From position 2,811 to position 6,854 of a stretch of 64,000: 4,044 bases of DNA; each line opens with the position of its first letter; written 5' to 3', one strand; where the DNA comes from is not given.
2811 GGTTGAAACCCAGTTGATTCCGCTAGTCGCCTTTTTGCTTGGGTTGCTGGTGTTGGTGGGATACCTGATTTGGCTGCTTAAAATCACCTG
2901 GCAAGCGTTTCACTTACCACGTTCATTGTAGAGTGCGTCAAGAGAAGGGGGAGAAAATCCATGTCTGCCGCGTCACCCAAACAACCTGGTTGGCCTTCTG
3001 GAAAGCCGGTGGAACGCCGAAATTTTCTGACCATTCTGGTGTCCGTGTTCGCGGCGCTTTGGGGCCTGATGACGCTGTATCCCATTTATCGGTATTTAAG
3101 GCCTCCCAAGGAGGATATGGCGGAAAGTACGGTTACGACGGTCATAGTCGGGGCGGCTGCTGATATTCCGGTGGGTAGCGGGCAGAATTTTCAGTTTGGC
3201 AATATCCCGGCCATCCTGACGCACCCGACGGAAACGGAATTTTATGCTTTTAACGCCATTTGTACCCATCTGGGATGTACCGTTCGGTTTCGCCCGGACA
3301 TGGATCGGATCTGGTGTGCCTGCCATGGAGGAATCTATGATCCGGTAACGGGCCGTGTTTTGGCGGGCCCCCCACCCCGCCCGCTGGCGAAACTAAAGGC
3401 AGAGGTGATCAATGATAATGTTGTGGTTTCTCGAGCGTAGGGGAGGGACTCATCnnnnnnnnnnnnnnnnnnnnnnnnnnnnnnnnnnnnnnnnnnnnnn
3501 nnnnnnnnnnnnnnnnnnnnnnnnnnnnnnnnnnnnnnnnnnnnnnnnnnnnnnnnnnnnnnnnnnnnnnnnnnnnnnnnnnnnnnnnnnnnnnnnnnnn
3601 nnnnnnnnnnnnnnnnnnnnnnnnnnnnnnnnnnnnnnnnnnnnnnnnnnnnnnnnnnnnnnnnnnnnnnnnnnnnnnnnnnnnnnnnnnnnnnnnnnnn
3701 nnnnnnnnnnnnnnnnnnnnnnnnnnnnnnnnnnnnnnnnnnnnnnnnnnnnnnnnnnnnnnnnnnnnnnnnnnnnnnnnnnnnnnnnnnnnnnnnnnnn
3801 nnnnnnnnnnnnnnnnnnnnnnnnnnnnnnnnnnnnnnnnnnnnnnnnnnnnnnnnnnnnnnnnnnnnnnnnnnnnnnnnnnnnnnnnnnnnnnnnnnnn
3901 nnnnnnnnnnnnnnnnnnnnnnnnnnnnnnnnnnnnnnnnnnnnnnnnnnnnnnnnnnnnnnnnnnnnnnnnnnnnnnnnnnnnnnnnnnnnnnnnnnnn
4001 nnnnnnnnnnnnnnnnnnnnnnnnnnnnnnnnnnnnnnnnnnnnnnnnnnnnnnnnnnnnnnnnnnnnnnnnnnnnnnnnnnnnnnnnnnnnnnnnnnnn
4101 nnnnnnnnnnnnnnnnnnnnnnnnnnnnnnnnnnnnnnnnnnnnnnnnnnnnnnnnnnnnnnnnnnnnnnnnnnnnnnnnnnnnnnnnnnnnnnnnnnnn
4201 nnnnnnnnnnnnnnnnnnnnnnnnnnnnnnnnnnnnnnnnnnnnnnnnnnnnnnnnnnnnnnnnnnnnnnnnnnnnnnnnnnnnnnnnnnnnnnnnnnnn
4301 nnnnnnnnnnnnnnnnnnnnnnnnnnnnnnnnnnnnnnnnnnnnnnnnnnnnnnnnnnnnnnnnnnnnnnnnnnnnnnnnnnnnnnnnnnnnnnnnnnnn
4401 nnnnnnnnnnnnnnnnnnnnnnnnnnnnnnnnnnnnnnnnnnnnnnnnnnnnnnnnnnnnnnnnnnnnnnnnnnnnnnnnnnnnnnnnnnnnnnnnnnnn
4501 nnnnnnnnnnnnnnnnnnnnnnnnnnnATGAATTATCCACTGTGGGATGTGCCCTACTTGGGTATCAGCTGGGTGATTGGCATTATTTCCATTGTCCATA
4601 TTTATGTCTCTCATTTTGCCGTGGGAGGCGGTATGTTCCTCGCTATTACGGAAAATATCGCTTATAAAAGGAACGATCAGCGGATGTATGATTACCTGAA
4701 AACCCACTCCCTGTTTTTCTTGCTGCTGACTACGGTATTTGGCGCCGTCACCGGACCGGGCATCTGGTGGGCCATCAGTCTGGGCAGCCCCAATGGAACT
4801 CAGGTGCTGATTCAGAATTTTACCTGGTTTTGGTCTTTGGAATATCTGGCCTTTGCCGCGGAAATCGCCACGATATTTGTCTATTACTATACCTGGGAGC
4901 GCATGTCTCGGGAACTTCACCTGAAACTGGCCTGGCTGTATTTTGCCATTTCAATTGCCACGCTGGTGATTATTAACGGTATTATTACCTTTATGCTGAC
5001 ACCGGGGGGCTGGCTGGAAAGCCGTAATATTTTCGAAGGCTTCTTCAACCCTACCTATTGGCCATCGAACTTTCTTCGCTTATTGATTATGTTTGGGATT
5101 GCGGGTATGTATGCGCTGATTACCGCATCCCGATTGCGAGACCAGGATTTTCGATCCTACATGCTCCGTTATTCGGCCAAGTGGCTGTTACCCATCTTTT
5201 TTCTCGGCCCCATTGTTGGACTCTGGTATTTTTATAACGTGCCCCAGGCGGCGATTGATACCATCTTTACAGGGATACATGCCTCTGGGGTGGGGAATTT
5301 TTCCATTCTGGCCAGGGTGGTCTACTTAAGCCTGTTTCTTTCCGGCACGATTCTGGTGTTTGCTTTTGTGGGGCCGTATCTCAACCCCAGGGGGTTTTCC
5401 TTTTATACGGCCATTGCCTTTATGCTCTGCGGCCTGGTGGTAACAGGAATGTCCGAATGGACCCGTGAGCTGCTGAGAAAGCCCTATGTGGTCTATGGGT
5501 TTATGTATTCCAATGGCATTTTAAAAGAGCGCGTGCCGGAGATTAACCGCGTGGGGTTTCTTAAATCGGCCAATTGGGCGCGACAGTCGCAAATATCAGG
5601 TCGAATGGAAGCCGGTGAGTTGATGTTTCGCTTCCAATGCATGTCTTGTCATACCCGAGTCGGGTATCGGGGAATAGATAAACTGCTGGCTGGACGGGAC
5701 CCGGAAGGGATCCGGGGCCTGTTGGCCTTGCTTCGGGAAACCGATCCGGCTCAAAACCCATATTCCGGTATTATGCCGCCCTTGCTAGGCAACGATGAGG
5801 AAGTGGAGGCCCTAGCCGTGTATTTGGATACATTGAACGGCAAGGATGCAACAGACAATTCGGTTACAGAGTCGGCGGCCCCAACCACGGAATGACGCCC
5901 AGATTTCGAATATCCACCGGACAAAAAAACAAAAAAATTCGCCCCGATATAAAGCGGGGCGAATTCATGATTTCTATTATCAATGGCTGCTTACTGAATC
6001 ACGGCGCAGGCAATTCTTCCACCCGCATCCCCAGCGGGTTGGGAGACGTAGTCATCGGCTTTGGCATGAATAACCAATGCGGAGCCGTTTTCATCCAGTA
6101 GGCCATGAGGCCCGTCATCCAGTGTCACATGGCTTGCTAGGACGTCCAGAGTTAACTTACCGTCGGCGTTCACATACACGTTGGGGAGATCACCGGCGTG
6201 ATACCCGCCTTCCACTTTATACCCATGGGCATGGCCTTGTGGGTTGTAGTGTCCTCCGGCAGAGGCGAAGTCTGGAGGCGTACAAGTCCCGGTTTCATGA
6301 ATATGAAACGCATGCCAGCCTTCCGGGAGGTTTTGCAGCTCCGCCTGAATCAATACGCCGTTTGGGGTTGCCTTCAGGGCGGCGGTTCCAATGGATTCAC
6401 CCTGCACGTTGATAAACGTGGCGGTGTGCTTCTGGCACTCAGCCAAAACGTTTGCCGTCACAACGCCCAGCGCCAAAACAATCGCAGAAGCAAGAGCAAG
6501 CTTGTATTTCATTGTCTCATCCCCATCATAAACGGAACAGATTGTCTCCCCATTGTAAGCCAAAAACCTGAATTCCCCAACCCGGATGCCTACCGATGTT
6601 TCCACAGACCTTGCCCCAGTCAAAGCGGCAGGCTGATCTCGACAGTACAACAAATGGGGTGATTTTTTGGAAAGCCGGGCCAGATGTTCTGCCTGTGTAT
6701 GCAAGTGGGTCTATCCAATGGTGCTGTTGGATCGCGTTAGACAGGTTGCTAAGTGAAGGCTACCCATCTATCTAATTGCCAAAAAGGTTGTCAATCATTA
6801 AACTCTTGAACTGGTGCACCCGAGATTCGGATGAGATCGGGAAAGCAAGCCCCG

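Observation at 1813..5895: b6f-type Rieske/cytochrome b operon bracketed by two CydA-like 'bd-like' proteins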

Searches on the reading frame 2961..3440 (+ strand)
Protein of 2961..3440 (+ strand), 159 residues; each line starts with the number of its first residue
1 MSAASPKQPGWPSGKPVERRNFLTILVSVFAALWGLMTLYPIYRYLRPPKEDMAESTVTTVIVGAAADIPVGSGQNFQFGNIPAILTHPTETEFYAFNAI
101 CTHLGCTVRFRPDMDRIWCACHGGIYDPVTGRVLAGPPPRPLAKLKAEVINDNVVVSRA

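Call 3: search_protein_families(library=pfam, proteins=[window:2961-3440:+], max_evalue=1)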
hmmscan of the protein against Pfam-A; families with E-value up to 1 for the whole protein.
window:2961-3440:+ (159 aa): 2 families
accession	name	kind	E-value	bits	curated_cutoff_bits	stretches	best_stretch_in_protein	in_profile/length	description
PF00355.32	Rieske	-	1.6e-11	44.4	20.3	1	61-144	3-86/88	Rieske [2Fe-2S] domain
PF25471.1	TM_PetC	-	0.0037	17.4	37.1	1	18-55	8-44/48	Iron-sulfur subunit PetC transmembrane anchor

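Call 4: search_protein_families(library=ncbifam, proteins=[window:2961-3440:+], max_evalue=1)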
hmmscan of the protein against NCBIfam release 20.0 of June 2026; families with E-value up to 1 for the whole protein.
window:2961-3440:+ (159 aa): 12 families
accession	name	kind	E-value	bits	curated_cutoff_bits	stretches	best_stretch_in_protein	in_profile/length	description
NF010001.0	PRK13474.1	subfamily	2.1e-21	76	154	2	90-158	96-163/178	cytochrome b6-f complex iron-sulfur subunit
NF045928.1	Cytb6fFeSPetC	equivalog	1.1e-20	73.7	250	2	90-156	97-163/179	cytochrome b6-f complex iron-sulfur subunit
TIGR01416.1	Rieske_proteo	equivalog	5.2e-17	62.4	97.4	2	90-155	105-173/176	ubiquinol-cytochrome c reductase iron-sulfur subunit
NF050121.1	bc1_QcrA_actin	exception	4.1e-10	39.7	275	1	93-152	239-300/319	cytochrome bc1 complex Rieske iron-sulfur subunit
TIGR02694.1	arsenite_ox_S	equivalog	5.5e-07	29.5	95.65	1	91-136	48-94/129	arsenate reductase (azurin) small subunit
NF041174.1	SDX_Thmprot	equivalog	1.4e-06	28.4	170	1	89-138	31-84/109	sulredoxin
TIGR03171.1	soxL2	equivalog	2.6e-06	26.7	582.1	1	117-144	233-261/321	Rieske iron-sulfur protein SoxL2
NF007422.0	PRK09965.1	equivalog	4.4e-05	23.5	113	1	60-156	3-98/106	bifunctional 3-phenylpropionate/cinnamic acid dioxygenase ferredoxin subunit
NF042948.2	3PPDioc_HcaC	equivalog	0.0092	16.2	150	1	60-156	3-100/105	3-phenylpropionate/cinnamic acid dioxygenase ferredoxin subunit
TIGR02377.1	MocE_fam_FeS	subfamily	0.0094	15.9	136.15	1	88-156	30-99/101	MocE family 2Fe-2S type ferredoxin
NF041683.1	ant_diox_AndAb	equivalog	0.031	14.5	150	1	88-156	29-98/100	anthranilate 1,2-dioxygenase ferredoxin subunit AndAb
NF058607.1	GlBtMonoOxGbcA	equivalog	0.17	10.3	670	1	61-132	57-130/420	glycine betaine monooxygenase oxygenase subunit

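Call 47: search_solved_structures(query=window:2961-3440:+, max_evalue=0.00001, show_alignments=1)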
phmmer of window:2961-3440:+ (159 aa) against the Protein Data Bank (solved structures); distinct sequences matched with E-value up to 0.00001: 44.
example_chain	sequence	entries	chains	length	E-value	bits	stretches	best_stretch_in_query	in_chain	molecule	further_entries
8hn2_A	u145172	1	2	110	6.9e-18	68.2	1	58-158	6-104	Cytochrome b6-f complex iron-sulfur subunit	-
1vf5_D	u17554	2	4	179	8.3e-16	61.5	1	93-156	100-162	RIESKE IRON-SULFUR PROTEIN | Cytochrome b6-f complex iron-sulfur subunit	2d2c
2e74_D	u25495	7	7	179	2.2e-15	60.1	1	93-156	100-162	Cytochrome b6-f complex iron-sulfur subunit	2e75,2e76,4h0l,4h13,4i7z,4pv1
2zt9_D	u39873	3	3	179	2.3e-15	60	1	18-157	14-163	Cytochrome b6-f complex iron-sulfur subunit 1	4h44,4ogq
7zxy_D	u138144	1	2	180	5.9e-14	55.4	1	10-156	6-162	Cytochrome b6-f complex iron-sulfur subunit 2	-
7r0w_D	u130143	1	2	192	6.8e-14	55.2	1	10-156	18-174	Rieske domain, PetC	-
3fou_A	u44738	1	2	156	7.3e-14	55.1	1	83-156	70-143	Quinol-cytochrome c reductase, Rieske iron-sulfur subunit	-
1nyk_A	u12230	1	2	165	8.2e-14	55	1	83-156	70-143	Rieske iron-sulfur protein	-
3azc_A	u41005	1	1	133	1.4e-13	54.2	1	84-156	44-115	Cytochrome b6-f complex iron-sulfur subunit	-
6kls_A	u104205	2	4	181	1.5e-12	50.9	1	94-143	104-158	Rieske-I iron sulfur protein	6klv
9rk4_A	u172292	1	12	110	9.8e-11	44.9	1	63-151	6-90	Similar to the Rieske Protein II of bc1 complex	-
1q90_C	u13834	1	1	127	1.5e-10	44.3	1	84-155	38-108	Cytochrome B6-F complex iron-sulfur subunit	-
1rfs_A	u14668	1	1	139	2.6e-10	43.5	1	94-155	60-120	RIESKE PROTEIN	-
6rqf_L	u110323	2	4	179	3.5e-10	43.2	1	94-155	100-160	Cytochrome b6-f complex iron-sulfur subunit, chloroplastic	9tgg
7qrm_D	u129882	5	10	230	5.8e-10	42.4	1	94-154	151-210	Cytochrome b6-f complex iron-sulfur subunit, chloroplastic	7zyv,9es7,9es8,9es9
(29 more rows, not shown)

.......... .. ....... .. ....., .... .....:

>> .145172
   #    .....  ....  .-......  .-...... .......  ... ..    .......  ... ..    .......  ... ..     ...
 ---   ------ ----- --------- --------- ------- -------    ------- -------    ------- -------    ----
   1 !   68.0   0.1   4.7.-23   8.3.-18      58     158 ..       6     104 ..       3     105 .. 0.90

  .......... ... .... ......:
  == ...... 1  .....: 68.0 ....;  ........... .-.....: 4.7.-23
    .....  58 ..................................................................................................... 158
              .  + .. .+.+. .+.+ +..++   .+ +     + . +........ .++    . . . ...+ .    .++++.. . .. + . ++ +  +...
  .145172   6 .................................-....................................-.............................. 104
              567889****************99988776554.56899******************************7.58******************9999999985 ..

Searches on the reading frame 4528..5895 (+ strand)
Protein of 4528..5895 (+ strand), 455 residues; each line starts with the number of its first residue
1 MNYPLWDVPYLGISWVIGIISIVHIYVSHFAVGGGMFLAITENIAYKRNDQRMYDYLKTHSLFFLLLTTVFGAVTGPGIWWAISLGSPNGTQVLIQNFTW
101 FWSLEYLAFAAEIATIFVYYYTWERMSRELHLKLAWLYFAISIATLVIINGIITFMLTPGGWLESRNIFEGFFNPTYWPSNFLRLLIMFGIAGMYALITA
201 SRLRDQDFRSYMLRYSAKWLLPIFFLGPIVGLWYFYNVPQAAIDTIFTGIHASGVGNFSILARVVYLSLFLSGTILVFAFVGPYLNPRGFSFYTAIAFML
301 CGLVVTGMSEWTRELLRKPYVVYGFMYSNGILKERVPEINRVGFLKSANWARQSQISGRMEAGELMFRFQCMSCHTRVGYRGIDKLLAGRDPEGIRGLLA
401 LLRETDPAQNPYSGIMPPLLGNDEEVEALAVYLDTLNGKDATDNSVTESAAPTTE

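Call 3: search_protein_families(library=pfam, proteins=[window:4528-5895:+], max_evalue=1)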
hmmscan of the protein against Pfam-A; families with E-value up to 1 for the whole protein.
window:4528-5895:+ (455 aa): 3 families
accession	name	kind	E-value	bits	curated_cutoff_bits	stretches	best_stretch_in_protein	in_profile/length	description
PF01654.22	Cyt_bd_oxida_I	-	1.6e-09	37.3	26.2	2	16-231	5-230/418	Cytochrome bd terminal oxidase subunit I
PF13442.11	Cytochrome_CBB3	-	0.0062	17.3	27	1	360-433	3-68/68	Cytochrome C oxidase, cbb3-type, subunit III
PF00034.26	Cytochrom_C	-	0.09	14.5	21.3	1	361-436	2-89/90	Cytochrome c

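Call 4: search_protein_families(library=ncbifam, proteins=[window:4528-5895:+], max_evalue=1)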
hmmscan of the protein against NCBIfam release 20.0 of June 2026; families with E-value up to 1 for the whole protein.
window:4528-5895:+ (455 aa): 0 families

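Call 9: find_homologous_proteins(query=window:4528-5895:+)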
Query window:4528-5895:+ (455 aa): 3896 proteins with E <= 0.001 among 8000 candidates; the best 120 are listed.
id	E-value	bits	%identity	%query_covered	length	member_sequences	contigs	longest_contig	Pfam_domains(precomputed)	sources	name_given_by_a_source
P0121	0.0e+0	1042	100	100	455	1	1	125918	PF01654.23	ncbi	-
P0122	5.3e-237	806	78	97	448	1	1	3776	PF01654.23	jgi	jgi:cytochrome bd ubiquinol oxidase subunit I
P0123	4.0e-223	760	71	98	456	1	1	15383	PF01654.23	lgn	-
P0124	1.7e-214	731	70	96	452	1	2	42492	PF01654.23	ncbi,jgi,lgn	ncbi:MAG TPA: cytochrome ubiquinol oxidase subunit I [Coleofasciculaceae cyanobacterium]|jgi:mono/di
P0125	5.2e-214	730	71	96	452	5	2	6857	PF01654.23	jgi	jgi:cytochrome d ubiquinol oxidase subunit I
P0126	1.4e-213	728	69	97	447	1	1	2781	PF01654.23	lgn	-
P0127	2.8e-211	721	68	96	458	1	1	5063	PF01654.23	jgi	jgi:cytochrome bd ubiquinol oxidase subunit I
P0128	1.7e-209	715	70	96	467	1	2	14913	PF01654.23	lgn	-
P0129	1.4e-208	712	69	96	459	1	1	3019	PF01654.23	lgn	-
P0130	2.1e-206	705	68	96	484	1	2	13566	PF01654.23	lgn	-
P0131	5.3e-205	700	66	96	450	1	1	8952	PF01654.23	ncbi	-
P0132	3.8e-203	694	67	96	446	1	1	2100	PF01654.23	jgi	jgi:hypothetical protein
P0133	4.3e-203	694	65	100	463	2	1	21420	PF01654.23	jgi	jgi:cytochrome d ubiquinol oxidase subunit I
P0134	9.7e-201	686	64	100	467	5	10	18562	PF01654.23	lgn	-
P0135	2.9e-200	684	64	98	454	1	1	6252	-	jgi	jgi:cytochrome bd ubiquinol oxidase subunit I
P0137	3.9e-199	681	64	100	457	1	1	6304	PF13442.12,PF00034.27,PF01654.23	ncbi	-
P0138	6.4e-196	670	63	99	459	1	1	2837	PF00034.27,PF01654.23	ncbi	-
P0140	6.2e-194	664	61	98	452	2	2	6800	PF13442.12,PF00034.27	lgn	-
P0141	1.0e-193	663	62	98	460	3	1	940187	PF00034.27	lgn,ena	-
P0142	1.2e-193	663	64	97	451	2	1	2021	PF00034.27,PF01654.23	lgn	-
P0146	3.1e-192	658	63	98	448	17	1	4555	PF00034.27,PF01654.23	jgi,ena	-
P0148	5.8e-191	654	62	98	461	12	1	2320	PF13442.12,PF00034.27,PF01654.23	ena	-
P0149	1.7e-190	652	63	96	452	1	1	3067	PF13442.12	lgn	-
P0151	3.8e-190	651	60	100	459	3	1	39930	PF13442.12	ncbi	-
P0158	2.6e-188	645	59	100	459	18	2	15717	PF13442.12,PF01654.23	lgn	-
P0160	9.1e-188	643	62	98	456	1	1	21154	PF13442.12,PF00034.27,PF01654.23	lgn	-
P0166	4.3e-187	641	62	99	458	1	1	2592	PF00034.27,PF01654.23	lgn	-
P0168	1.4e-186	639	62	97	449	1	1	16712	PF00034.27,PF01654.23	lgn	-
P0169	2.2e-186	639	62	98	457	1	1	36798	PF00034.27,PF01654.23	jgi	jgi:mono/diheme cytochrome c family protein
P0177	8.6e-185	633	62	97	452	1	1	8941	PF00034.27,PF01654.23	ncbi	-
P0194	2.3e-181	622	60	96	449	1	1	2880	PF00034.27,PF01654.23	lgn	-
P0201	1.8e-179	616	60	96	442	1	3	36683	PF13442.12,PF01654.23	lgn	-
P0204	9.9e-179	613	60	97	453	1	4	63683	PF00034.27,PF01654.23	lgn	-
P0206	3.2e-178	612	60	96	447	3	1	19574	PF00034.27,PF01654.23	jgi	jgi:cytochrome bd-type quinol oxidase subunit 1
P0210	5.7e-178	611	58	97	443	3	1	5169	PF13442.12,PF01654.23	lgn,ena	-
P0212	1.0e-177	610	59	96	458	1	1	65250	PF00034.27,PF01654.23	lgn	-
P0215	2.0e-177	609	58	97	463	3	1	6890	PF13442.12,PF00034.27,PF01654.23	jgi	jgi:cytochrome d ubiquinol oxidase subunit I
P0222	2.0e-176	606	58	98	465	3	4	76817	PF13442.12,PF01654.23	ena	-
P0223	3.0e-176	605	56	100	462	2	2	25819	PF00034.27,PF01654.23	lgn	-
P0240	1.3e-173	597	58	96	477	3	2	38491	PF00034.27,PF01654.23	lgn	-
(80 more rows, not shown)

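Call 19: search_solved_structures(query=window:4528-5895:+, max_evalue=1, show_alignments=2)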
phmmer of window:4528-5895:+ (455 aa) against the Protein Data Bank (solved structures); distinct sequences matched with E-value up to 1: 6.
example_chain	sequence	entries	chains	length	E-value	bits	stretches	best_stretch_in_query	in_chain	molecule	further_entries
5doq_A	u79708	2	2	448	2.3e-08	36.7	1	21-163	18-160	Bd-type quinol oxidase subunit I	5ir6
4pw9_B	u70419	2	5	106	0.17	14.1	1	370-451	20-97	Putative cytochrome C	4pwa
8q1v_A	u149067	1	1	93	0.23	13.7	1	362-411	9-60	Putative lipoprotein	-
8yts_A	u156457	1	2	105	0.23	13.7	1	357-435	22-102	Cytochrome C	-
8yaa_A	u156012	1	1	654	0.45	12.7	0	362-423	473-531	MDIS1-interacting receptor like kinase 2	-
5hyx_B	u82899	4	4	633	0.63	12.2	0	385-439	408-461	Probable LRR receptor-like serine/threonine-protein kinase At4g26540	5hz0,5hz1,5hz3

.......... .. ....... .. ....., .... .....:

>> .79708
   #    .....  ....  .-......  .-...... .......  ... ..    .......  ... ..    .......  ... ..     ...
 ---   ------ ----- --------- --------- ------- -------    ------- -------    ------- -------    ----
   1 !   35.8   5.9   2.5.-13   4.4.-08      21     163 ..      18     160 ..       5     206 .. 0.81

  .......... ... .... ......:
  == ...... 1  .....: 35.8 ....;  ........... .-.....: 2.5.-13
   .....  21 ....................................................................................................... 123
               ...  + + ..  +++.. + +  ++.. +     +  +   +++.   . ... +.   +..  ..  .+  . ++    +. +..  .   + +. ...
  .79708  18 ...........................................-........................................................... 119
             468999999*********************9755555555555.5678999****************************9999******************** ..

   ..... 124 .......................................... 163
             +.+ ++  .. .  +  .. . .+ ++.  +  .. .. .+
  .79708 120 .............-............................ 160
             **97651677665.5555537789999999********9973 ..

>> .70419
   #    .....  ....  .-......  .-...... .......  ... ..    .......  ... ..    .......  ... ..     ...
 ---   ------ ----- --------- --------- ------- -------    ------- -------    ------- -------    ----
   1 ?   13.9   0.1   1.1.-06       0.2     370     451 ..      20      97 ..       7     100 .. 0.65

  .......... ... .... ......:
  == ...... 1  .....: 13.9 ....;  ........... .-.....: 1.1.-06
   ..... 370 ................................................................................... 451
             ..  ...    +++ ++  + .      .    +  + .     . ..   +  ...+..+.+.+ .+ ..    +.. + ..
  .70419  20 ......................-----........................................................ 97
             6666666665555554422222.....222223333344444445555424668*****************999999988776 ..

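Call 48: predict_structure(alignment_id=A2)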
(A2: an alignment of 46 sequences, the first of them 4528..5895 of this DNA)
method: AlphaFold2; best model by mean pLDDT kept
length: 455 residues; sequences in the alignment: 46
mean_pLDDT: 84.2   pTM: 0.80
mean pLDDT of the five models: 84.2, 81.1, 79.8, 78.9, 78.0
residues with pLDDT >= 90: 191; 70-90: 224; 50-70: 22; < 50: 18
segments of 3 or more residues with pLDDT < 50: 441-455
pLDDT, mean of each block of 10 residues (from residue 1): 64 77 83 92 97 96 88 81 78 79 87 93 96 96 91 82 87 91 92 94 96 95 89 87 75 63 80 85 92 92 83 66 70 88 87 82 90 81 86 93 88 81 95 82 38 42
secondary structure, 60 per line:
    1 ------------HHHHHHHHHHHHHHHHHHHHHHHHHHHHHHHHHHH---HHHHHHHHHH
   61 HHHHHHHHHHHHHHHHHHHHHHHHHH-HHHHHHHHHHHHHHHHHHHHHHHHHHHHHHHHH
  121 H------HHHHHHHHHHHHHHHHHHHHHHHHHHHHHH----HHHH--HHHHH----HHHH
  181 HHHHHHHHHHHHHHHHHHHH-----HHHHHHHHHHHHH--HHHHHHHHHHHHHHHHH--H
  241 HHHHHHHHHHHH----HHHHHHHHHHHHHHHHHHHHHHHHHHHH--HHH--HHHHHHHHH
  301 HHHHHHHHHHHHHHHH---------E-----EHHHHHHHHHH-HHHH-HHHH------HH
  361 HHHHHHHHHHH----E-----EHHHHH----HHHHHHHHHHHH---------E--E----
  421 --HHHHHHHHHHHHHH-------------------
elements in order: H13-47 H51-86 H88-121 H128-157 H162-165 H168-172 H177-200 H206-218 H221-237 H240-252 H257-284 H292-316 H333-342 H344-347 H349-352 H359-371 H383-387 H392-403 H423-436

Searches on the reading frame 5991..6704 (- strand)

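Call 52: search_protein_families(library=pfam, proteins=[window:5991-6704:-], max_evalue=0.0001)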
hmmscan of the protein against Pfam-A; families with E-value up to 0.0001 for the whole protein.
window:5991-6704:- (237 aa): 1 family
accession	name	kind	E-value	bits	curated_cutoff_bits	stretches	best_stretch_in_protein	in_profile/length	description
PF00080.25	Sod_Cu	-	1.9e-40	138.8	28.9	1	106-236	3-133/133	Copper/zinc superoxide dismutase (SODC)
